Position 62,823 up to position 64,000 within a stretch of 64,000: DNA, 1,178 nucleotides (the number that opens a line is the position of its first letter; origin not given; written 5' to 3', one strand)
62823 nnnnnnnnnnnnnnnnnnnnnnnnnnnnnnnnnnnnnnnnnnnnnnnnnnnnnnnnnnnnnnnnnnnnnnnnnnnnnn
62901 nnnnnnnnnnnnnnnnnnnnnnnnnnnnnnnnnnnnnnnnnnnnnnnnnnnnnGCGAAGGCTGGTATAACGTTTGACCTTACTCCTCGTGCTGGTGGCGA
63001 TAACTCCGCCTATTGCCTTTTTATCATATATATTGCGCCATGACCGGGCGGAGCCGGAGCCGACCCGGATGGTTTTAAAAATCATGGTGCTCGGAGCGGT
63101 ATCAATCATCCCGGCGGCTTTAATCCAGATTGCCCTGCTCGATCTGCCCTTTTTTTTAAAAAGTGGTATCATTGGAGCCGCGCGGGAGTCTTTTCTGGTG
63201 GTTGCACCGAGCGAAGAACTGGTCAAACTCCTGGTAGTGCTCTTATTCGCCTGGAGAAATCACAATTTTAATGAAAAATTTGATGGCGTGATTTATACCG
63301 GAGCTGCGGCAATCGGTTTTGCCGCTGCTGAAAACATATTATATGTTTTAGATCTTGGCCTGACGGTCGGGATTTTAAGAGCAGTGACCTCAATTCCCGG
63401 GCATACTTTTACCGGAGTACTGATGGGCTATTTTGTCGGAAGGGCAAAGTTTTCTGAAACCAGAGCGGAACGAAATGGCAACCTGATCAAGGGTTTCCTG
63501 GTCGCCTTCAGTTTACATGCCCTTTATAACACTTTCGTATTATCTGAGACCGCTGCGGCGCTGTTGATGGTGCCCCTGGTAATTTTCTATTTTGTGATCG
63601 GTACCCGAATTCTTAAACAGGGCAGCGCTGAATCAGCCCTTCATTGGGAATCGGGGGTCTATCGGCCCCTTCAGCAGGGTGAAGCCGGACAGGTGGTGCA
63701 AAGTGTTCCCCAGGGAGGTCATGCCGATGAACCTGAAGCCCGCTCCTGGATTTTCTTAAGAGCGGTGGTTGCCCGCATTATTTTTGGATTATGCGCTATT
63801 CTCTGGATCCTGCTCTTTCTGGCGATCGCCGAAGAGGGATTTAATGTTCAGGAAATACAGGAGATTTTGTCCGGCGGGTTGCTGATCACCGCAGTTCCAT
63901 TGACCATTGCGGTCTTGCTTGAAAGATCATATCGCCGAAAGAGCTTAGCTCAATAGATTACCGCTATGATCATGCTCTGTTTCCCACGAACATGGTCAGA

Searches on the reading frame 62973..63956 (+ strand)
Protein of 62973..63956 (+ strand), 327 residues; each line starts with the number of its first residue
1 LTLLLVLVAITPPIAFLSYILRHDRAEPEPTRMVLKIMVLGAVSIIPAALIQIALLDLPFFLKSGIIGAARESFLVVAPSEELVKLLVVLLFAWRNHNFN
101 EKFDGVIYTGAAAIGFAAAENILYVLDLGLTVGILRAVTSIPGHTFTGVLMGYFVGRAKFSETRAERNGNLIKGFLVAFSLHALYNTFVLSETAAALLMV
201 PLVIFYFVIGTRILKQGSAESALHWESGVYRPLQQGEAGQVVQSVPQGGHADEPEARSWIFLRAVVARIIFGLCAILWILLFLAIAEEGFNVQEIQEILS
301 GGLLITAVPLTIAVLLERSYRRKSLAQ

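Call 7: search_protein_families(library=pfam, proteins=[window:62973-63956:+], max_evalue=0.01)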
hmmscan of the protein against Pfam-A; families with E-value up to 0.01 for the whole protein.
window:62973-63956:+ (327 aa): 1 family
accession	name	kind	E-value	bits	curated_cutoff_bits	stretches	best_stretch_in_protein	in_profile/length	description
PF13367.11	PrsW-protease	-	7.8e-39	133.7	23.5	1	29-206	1-190/196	PrsW family intramembrane metalloprotease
